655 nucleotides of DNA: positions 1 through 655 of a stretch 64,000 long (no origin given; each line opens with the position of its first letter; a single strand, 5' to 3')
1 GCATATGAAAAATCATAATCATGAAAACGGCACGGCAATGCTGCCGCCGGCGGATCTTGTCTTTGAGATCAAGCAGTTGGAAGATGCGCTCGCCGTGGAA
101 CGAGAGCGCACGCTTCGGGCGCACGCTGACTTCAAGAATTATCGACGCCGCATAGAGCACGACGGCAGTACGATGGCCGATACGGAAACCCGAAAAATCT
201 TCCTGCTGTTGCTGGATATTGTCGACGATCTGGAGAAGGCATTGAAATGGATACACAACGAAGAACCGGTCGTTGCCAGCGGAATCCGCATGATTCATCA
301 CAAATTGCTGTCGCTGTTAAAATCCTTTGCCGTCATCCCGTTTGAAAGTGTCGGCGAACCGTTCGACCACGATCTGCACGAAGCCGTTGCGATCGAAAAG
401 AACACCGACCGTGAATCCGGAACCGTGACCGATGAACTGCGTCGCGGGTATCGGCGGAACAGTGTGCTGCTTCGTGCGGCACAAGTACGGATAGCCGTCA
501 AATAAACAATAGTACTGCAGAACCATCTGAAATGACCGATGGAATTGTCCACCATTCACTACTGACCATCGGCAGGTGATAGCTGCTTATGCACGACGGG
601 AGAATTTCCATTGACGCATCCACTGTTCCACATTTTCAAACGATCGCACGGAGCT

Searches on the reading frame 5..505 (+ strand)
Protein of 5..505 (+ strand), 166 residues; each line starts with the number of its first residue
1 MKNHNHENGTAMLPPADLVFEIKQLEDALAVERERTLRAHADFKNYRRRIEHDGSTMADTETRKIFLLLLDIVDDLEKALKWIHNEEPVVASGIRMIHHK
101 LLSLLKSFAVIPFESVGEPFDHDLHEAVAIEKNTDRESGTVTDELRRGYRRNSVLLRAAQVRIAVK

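Call 63: find_encoding_contigs(protein=window:5-505:+, flank=10000, max_places=2)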
Protein window:5-505:+ (166 aa): no gene with exactly this product is on record in the collection.
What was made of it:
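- Tried and rejected: The 5' extension failed because the first ORF's product is not on record (call 63).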
